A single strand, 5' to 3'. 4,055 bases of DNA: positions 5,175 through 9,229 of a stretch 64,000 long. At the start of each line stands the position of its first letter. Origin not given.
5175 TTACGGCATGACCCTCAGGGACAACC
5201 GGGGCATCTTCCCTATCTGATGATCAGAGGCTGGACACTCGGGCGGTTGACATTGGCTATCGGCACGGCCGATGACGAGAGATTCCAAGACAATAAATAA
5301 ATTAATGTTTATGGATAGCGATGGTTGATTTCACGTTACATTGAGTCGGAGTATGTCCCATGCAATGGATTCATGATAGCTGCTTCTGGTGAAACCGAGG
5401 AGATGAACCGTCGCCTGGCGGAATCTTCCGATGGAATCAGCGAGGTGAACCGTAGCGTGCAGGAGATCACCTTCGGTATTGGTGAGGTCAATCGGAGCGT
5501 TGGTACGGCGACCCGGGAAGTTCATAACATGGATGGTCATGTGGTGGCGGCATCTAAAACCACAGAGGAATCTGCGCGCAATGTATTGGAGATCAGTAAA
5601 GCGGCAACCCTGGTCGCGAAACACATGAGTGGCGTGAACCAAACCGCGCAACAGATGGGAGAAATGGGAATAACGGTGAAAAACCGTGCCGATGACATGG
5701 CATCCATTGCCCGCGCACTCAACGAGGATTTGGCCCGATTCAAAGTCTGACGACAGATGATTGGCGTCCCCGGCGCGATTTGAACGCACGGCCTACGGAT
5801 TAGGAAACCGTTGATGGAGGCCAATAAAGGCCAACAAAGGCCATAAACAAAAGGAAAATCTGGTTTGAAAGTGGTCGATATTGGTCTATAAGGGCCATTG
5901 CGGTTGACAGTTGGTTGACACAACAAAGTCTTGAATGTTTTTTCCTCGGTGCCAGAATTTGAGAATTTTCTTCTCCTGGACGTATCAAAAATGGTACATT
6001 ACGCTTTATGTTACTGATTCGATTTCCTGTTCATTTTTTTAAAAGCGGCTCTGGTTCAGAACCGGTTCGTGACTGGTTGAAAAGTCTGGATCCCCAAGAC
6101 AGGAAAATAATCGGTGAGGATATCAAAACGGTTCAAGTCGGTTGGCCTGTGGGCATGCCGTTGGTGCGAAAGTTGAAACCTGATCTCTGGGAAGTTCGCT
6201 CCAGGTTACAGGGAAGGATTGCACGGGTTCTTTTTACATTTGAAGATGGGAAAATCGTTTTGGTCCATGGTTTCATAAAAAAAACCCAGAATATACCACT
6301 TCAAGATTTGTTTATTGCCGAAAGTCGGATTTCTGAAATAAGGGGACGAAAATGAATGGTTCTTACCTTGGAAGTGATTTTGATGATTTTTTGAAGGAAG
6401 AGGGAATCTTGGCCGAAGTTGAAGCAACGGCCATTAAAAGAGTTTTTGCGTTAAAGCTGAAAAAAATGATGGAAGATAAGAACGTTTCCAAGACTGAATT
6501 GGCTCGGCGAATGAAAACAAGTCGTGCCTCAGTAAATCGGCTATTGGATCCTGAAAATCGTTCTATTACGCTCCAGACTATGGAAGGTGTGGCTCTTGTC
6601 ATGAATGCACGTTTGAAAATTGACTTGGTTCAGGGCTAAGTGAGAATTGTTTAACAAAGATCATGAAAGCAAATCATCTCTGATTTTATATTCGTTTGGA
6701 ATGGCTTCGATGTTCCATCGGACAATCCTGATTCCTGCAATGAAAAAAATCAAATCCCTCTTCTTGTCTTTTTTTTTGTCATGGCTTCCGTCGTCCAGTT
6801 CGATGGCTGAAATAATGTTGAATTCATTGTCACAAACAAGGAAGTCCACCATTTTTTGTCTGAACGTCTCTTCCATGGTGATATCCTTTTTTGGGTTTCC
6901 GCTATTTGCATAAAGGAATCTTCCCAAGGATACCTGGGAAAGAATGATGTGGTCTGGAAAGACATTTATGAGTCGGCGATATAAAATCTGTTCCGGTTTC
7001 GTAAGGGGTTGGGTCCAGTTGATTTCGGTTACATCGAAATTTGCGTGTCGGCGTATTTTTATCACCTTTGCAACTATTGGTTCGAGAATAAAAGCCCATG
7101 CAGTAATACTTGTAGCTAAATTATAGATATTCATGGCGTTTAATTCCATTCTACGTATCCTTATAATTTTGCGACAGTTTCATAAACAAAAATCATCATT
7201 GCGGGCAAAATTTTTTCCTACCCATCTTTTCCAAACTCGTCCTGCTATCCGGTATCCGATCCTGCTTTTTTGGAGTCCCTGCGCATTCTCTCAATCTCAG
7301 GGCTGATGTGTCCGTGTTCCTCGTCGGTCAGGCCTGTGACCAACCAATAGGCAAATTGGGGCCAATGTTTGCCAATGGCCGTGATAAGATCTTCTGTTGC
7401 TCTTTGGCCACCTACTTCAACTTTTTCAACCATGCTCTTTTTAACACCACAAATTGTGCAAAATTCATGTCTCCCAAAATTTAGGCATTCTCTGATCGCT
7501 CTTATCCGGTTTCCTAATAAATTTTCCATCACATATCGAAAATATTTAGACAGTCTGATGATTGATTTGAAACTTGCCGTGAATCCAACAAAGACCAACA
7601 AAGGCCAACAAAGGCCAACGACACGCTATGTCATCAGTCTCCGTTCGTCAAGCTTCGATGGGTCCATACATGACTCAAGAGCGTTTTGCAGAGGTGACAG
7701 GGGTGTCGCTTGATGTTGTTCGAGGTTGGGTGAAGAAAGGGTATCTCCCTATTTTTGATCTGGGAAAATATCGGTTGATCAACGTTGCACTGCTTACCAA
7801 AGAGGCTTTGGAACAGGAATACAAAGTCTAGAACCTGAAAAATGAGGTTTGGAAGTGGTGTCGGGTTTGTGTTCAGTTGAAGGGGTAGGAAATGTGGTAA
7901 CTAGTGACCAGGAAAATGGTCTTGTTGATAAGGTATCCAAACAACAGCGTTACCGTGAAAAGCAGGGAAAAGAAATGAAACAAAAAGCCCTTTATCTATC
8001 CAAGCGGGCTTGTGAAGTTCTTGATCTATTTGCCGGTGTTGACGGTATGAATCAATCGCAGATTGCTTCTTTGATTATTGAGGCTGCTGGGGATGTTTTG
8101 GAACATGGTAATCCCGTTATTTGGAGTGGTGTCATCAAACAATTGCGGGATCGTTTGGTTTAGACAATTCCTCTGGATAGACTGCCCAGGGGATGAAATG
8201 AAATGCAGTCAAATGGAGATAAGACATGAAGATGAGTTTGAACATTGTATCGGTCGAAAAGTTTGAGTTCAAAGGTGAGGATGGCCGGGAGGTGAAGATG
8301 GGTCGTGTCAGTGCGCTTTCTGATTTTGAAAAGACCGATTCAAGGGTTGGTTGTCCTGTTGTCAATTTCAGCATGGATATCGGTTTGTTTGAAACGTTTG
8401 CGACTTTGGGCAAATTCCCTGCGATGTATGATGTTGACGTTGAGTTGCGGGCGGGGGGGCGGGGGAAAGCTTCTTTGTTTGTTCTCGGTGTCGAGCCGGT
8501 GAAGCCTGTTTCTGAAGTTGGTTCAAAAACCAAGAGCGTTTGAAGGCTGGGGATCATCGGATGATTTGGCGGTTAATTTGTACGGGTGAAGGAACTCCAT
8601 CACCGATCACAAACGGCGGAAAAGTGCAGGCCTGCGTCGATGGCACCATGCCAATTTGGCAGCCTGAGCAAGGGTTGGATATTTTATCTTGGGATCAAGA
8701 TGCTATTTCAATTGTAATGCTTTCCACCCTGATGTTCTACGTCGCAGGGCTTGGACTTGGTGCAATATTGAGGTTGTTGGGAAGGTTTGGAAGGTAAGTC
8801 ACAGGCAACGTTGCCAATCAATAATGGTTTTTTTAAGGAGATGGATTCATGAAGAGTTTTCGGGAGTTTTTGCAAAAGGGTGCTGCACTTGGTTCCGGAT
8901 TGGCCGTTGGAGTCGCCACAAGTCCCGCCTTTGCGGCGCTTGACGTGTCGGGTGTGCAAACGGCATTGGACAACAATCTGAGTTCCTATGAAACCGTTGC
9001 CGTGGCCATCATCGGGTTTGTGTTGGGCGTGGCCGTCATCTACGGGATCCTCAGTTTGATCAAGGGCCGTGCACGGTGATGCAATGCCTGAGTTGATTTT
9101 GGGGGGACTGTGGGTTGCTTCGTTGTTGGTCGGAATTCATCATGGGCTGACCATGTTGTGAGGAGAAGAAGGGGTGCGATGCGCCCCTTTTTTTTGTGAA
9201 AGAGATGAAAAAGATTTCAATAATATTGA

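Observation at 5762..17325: Complete-looking integrative filamentous prophage (Zot + own secretin + tyrosine integrase) in tRNA-Arg(CCT)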

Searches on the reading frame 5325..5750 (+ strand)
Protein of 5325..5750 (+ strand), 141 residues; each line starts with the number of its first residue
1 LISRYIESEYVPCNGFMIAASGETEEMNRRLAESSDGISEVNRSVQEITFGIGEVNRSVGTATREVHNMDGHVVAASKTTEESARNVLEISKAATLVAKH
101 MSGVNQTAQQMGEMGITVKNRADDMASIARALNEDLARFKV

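Call 12: search_protein_families(library=ncbifam, proteins=[window:5325-5750:+], max_evalue=0.001)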
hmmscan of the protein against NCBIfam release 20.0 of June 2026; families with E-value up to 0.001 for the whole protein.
window:5325-5750:+ (141 aa): 1 family
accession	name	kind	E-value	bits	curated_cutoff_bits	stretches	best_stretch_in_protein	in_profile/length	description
NF053628.1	BnzsclthlBbsBGT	equivalog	0.00039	19.3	750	1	34-123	84-171/389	benzoylsuccinyl-CoA thiolase subunit BbsB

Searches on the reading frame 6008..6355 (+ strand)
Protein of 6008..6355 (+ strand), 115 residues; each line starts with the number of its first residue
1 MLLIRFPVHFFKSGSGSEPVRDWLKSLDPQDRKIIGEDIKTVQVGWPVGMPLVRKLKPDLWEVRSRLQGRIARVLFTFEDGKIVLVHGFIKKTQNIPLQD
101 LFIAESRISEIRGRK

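Call 6: search_protein_families(library=pfam, proteins=[window:6008-6355:+], max_evalue=0.01)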
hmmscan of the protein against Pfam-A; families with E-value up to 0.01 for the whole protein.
window:6008-6355:+ (115 aa): 1 family
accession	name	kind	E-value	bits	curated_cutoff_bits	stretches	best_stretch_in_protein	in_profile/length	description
PF05973.20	Gp49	-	5.2e-20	71.7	23.9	1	22-108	1-89/90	Phage derived protein Gp49-like (DUF891)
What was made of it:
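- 6008..6355 (+): Gp49/HigB-like toxin (accessory gene). PF05973 5e-20 (call 6).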

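Call 70: find_encoding_contigs(protein=window:6008-6355:+, flank=10000, max_places=10)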
Protein window:6008-6355:+ (115 aa): 1 contig read that carries it; 1 place shown.
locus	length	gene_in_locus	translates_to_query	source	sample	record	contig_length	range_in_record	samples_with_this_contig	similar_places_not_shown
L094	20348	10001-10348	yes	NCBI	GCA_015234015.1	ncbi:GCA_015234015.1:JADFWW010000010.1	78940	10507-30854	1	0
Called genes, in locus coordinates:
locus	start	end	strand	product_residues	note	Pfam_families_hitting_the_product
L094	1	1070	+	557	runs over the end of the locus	PF00015:MCPsignal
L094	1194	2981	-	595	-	PF00072:Response_reg, PF00990:GGDEF, PF00563:EAL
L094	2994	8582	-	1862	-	PF00989:PAS, PF13426:PAS_9, PF13185:GAF_2, PF08448:PAS_4, PF08448:PAS_4, PF00512:HisKA, PF02518:HATPase_c, PF00072:Response_reg, +7 more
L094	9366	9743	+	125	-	-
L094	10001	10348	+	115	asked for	PF05973:Gp49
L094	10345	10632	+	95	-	PF13443:HTH_26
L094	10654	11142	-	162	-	PF10881:DUF2726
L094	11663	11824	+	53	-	-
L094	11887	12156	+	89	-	-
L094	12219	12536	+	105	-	-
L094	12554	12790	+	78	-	-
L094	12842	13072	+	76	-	-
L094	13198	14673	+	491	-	-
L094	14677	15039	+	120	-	-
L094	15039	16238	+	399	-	PF05707:Zot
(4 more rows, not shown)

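Call 78: search_protein_families(library=padloc, proteins=[window:6008-6355:+], max_evalue=0.01)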
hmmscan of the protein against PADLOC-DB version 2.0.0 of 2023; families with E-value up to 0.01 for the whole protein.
window:6008-6355:+ (115 aa): 2 families
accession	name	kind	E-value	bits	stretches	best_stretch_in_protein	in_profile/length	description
PDLC03894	NsnC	-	1.7e-06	25.8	1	17-95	192-275/294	-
PDLC03886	NsnC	-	8.9e-06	23.3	1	23-99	195-277/293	-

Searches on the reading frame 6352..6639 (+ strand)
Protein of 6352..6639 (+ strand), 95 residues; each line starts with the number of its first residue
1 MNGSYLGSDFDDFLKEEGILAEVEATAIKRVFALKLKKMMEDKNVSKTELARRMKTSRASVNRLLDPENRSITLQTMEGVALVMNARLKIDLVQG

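Call 6: search_protein_families(library=pfam, proteins=[window:6352-6639:+], max_evalue=0.01)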
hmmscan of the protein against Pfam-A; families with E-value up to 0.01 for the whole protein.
window:6352-6639:+ (95 aa): 3 families
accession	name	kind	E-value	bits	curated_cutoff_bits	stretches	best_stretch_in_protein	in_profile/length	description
PF13443.12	HTH_26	-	3.1e-09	37.4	22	1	35-86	1-52/63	Cro/C1-type HTH DNA-binding domain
PF01381.28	HTH_3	-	0.0037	17.7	23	1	36-64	1-29/55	Helix-turn-helix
PF13560.12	HTH_31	-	0.0065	17.2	27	1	32-65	2-35/64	Helix-turn-helix domain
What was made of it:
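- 6352..6639 (+): HTH_26 antitoxin candidate; overlaps the toxin gene by 4 nt. PF13443 3e-9 (call 6).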

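Call 78: search_protein_families(library=padloc, proteins=[window:6352-6639:+], max_evalue=0.01)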
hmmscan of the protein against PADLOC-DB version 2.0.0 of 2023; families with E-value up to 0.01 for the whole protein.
window:6352-6639:+ (95 aa): 5 families
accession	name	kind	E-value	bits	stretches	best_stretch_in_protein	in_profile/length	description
PDLC04758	PDC-M64B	-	0.00061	18.2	1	29-88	26-86/123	-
PDLC04760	PDC-M64C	-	0.0028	16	1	32-87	27-81/93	-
PDLC01766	Cas3c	-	0.0066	12.6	1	34-85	11-62/1009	-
PDLC04775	PDC-M69A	-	0.0068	14.9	1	34-86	10-61/113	-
PDLC04757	PDC-M64B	-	0.0082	14.1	1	8-93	6-86/128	-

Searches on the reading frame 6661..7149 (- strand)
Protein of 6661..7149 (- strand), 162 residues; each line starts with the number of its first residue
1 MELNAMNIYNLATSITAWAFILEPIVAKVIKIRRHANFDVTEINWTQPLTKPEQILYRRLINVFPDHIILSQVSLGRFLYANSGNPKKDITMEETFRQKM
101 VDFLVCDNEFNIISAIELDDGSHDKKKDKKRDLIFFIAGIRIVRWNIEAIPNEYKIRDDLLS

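Call 6: search_protein_families(library=pfam, proteins=[window:6661-7149:-], max_evalue=0.01)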
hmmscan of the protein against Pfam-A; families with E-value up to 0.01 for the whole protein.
window:6661-7149:- (162 aa): 1 family
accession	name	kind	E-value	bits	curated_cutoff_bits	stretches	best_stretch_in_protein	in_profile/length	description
PF10881.14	DUF2726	-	1.9e-16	60.4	24.7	1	49-160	5-123/126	Protein of unknown function (DUF2726)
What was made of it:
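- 6661..7149 (-): DUF2726 protein (accessory gene, function unknown). PF10881 2e-16 (call 6).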

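Call 78: search_protein_families(library=padloc, proteins=[window:6661-7149:-], max_evalue=0.01)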
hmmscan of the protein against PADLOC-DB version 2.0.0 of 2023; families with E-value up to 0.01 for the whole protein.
window:6661-7149:- (162 aa): 0 families

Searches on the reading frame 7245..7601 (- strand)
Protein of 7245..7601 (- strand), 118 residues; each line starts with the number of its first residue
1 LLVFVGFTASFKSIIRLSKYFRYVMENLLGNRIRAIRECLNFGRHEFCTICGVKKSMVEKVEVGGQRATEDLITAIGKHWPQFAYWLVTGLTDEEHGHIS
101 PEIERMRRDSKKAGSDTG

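Call 6: search_protein_families(library=pfam, proteins=[window:7245-7601:-], max_evalue=0.01)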
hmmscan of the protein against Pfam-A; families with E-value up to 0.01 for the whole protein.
window:7245-7601:- (118 aa): 0 families

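Call 16: search_protein_families(library=pfam, proteins=[window:7245-7601:-], max_evalue=10)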
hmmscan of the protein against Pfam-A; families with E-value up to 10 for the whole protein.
window:7245-7601:- (118 aa): 1 family
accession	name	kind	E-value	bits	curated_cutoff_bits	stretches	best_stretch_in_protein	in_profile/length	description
PF13560.12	HTH_31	-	0.034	14.9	27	1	29-76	2-50/64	Helix-turn-helix domain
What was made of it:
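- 7245..7601 (-): Pf4r/P2 C-like repressor candidate. The start is uncertain: gene callers chose 7433 or 7529. Weak HTH_31 hit (call 16).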

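Call 78: search_protein_families(library=padloc, proteins=[window:7245-7601:-], max_evalue=0.01)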
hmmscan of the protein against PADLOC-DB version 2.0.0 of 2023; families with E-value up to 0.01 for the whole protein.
window:7245-7601:- (118 aa): 2 families
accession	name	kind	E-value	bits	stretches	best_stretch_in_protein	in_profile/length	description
PDLC03953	RmrA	-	3.1e-05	21.4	1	27-78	4-55/373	-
PDLC02926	HTH_VI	-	0.00078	17.7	1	29-78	2-51/92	-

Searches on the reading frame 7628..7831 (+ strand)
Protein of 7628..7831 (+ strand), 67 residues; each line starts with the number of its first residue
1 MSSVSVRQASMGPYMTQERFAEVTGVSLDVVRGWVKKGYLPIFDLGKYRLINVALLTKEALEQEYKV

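Call 6: search_protein_families(library=pfam, proteins=[window:7628-7831:+], max_evalue=0.01)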
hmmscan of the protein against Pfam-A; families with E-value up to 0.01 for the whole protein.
window:7628-7831:+ (67 aa): 2 families
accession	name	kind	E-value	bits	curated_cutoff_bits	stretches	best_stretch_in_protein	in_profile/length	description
PF12728.13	HTH_17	-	0.00031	21.4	27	1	14-52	1-39/51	Helix-turn-helix domain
PF10743.14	Phage_Cox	-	0.0074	16.5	27.5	1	9-45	6-42/87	Regulatory phage protein cox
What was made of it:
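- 7628..7831 (+): XisF4/Cox-like small HTH protein (excisionase and switch regulator, inferred). HTH_17 3e-4 and Phage_Cox 7e-3 (call 6).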

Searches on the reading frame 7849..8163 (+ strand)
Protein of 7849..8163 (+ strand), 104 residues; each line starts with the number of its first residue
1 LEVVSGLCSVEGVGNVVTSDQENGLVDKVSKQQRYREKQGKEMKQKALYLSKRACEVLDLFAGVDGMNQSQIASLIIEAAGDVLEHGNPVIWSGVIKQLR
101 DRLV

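Call 7: search_protein_families(library=phrogs, proteins=[window:7849-8163:+], max_evalue=0.01)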
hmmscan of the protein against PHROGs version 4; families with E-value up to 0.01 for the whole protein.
window:7849-8163:+ (104 aa): 0 families

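Call 16: search_protein_families(library=pfam, proteins=[window:7849-8163:+], max_evalue=10)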
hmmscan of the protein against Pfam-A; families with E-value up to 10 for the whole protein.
window:7849-8163:+ (104 aa): 2 families
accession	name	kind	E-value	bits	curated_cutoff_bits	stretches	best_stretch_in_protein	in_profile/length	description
PF04811.21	Sec23_trunk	-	0.091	12.8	27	1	3-65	139-199/241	Sec23/Sec24 trunk domain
PF17644.7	30K_MP_core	-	0.14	12.4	25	1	37-79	12-54/138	Jelly-roll domain of 30K viral movement proteins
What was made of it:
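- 7849..8163 (+): Small ORF of unknown function. No family hit (calls 7, 16).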

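Call 78: search_protein_families(library=padloc, proteins=[window:7849-8163:+], max_evalue=0.01)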
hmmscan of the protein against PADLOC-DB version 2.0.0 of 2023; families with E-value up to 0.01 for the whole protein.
window:7849-8163:+ (104 aa): 0 families

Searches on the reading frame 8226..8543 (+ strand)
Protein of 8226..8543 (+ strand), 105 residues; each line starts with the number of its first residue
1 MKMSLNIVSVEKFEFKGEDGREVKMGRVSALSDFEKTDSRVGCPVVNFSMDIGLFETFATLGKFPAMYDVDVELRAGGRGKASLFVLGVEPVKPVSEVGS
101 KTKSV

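Call 7: search_protein_families(library=phrogs, proteins=[window:8226-8543:+], max_evalue=0.01)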
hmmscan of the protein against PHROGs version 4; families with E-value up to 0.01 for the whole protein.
window:8226-8543:+ (105 aa): 0 families

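Call 16: search_protein_families(library=pfam, proteins=[window:8226-8543:+], max_evalue=10)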
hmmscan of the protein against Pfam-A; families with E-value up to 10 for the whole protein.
window:8226-8543:+ (105 aa): 0 families

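Call 94: find_homologous_proteins(query=window:8226-8543:+, max_evalue=0.001)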
Query window:8226-8543:+ (105 aa): 2 proteins with E <= 0.001 among 5 candidates.
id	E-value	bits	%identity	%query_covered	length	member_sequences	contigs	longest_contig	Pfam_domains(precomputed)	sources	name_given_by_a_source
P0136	8.7e-54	198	91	98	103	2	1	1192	-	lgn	-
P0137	4.9e-41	157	77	88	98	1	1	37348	-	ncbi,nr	ncbi:MAG: hypothetical protein HQL75_07260 [Magnetococcales bacterium]|nr:hypothetical protein [Magn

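Call 101: predict_structure(alignment_id=A6)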
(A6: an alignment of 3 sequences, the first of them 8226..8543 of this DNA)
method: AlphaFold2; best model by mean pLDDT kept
length: 105 residues; sequences in the alignment: 3
mean_pLDDT: 58.0   pTM: 0.51
mean pLDDT of the five models: 58.0, 44.1, 43.8, 43.8, 36.8
residues with pLDDT >= 90: 0; 70-90: 26; 50-70: 48; < 50: 31
segments of 3 or more residues with pLDDT < 50: 1-3, 38-53, 94-105
pLDDT, mean of each block of 10 residues (from residue 1): 56 75 66 51 40 53 68 63 72 47 34
secondary structure, 60 per line:
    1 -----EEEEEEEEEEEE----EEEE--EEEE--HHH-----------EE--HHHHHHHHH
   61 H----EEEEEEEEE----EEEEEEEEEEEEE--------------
elements in order: E6-17 E22-25 E28-31 H52-61 E66-74 E79-91

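Call 103: fold_search(model_id=the predicted structure, library=pdb)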
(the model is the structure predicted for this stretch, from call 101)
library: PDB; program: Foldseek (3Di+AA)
matches with E <= 10: 488; with E <= 0.001: 0
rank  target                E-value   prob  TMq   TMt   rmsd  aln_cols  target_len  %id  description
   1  7oxg_B                2.6e-01  0.89  0.46  0.49   4.9       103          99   14  ttSlyD FKBP domain with M8A pseudo-wild-type S2 peptide (released 2022-03-16)
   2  2enj_MODEL_1_A        2.9e-01  0.08  0.20  0.16  16.3       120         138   13  Solution structure of the C2 domain from human protein kinase C theta (released 2008-04-01)
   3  4odq_A                3.3e-01  0.66  0.41  0.41   5.3       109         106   15  Structure of SlyD delta-IF from Thermus thermophilus in complex with S3 peptide (released 2015-01-14)
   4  7a1r_A                3.5e-01  0.15  0.24  0.22  11.4       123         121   10  Crystal structure of the C2B domain of Trypanosoma brucei extended synaptotagmin (E-Syt) (released 2021-06-02)
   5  1yrk_A                3.7e-01  0.14  0.23  0.21  13.8       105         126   10  The C2 Domain of PKC<delta> is a new Phospho-Tyrosine Binding Domain (released 2005-07-26)
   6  9r2r_A                5.1e-01  0.11  0.23  0.18  14.3       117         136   11  De novo designed M7 protein fold (released 2025-05-14)
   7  4odr_A                6.4e-01  0.66  0.47  0.47   4.8       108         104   13  Structure of SlyD delta-IF from Thermus thermophilus in complex with FK506 (released 2015-01-14)
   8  6mwr_D                7.2e-01  0.08  0.15  0.08  11.5        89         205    7  Recognition of MHC-like molecule (released 2019-12-18)
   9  3gu0                  7.6e-01  0.41  0.40  0.14   6.7       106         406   12  Promiscuous Substrate Recognition in Folding and Assembly Activities of the Trigger Factor Chaperone (released 2009-12-22)
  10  7yvd_C                8.0e-01  0.07  0.21  0.18  14.2       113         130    9  The crystal structure of the progerin C-terminal peptide and the Ig-like domain of lamin A/C (released 2023-08-30)
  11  2fk9                  8.5e-01  0.09  0.23  0.18  11.4       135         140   10  Human protein kinase C, eta (released 2006-01-17)
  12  4etz_A                8.9e-01  0.11  0.19  0.09  12.2        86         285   13  Crystal Structure of PelD 158-CT from Pseudomonas aeruginosa PAO1 (released 2012-07-25)
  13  2nz2                  8.9e-01  0.09  0.20  0.06  14.7        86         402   10  Crystal structure of human argininosuccinate synthase in complex with aspartate and citrulline (released 2006-12-05)
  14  1gmi                  9.5e-01  0.08  0.25  0.20  13.8       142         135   11  Structure of the c2 domain from novel protein kinase C epsilon (released 2001-10-25)
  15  5opt_m                9.5e-01  0.08  0.19  0.12  11.8       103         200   13  Structure of KSRP in context of Trypanosoma cruzi 40S (released 2017-11-15)
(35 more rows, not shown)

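Call 104: find_encoding_contigs(protein=P0137, flank=10000, max_places=3)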
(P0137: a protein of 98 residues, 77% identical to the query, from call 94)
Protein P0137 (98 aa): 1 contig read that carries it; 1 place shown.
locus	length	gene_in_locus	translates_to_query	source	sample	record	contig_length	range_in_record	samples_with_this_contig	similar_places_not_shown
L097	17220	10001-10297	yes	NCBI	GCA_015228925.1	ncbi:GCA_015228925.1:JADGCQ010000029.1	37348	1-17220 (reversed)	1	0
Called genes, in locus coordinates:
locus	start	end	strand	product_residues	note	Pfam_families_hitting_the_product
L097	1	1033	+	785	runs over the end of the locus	PF04313:HSDR_N, PF13588:HSDR_N_2 (weak), PF00270:DEAD, PF04851:ResIII, PF18766:SWI2_SNF2, PF08463:EcoEI_R_C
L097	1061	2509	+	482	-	PF12161:HsdM_N, PF02384:N6_Mtase, PF01170:UPF0020 (weak), PF07669:Eco57I (weak)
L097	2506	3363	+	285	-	PF01420:Methylase_S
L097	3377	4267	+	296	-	PF12686:DUF3800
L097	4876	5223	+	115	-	PF05973:Gp49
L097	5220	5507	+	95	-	PF13443:HTH_26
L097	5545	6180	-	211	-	PF26618:DUF8196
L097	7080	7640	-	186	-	PF26618:DUF8196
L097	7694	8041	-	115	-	PF12844:HTH_19 (weak), PF01381:HTH_3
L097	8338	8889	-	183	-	PF10881:DUF2726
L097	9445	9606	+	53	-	-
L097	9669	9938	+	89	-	-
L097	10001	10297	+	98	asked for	-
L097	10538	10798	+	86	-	-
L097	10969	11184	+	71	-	PF05356:Phage_Coat_B (weak)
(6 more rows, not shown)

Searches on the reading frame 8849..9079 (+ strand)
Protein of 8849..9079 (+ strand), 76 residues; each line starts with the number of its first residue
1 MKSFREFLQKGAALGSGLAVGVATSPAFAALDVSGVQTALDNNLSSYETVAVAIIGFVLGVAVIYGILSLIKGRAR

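Call 7: search_protein_families(library=phrogs, proteins=[window:8849-9079:+], max_evalue=0.01)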
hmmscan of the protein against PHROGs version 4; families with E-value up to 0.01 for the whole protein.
window:8849-9079:+ (76 aa): 3 families
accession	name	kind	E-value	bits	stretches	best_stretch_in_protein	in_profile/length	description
phrog_18198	-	unknown function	8.3e-06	26.8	1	13-72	15-73/73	-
phrog_2145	-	head and packaging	0.00012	23.3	1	15-72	24-81/83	major head protein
phrog_2374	-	unknown function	0.0017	19.3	1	8-64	10-66/74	-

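Call 16: search_protein_families(library=pfam, proteins=[window:8849-9079:+], max_evalue=10)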
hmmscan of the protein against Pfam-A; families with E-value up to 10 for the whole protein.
window:8849-9079:+ (76 aa): 6 families
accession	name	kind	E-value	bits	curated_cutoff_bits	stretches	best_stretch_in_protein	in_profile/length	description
PF05356.16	Phage_Coat_B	-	9.7e-05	22.8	23.5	1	17-64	2-49/56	Inovirus Coat protein B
PF01741.23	MscL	-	0.017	15.9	27.4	1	1-32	2-31/123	Large-conductance mechanosensitive channel, MscL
PF14986.11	DUF4514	-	0.03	14.9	27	1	17-45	26-54/60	Domain of unknown function (DUF4514)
PF24220.1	DUF7439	-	0.087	13.3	27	1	33-66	12-45/75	Family of unknown function (DUF7439)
PF04956.18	TrbC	-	0.13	12.9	27.9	1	10-62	11-67/98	TrbC/VIRB2 pilin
PF25659.1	YohP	-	1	9.8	27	1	51-71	8-27/28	Membrane protein YohP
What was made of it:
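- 8849..9079 (+): Major coat protein (g8p-like): signal peptide, acidic N-terminus, hydrophobic core, basic C-terminus. Phage_Coat_B 1e-4, at 22.8 bits just under the 23.5-bit cutoff (call 16). phrog_2145 and phrog_18198 (call 7).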
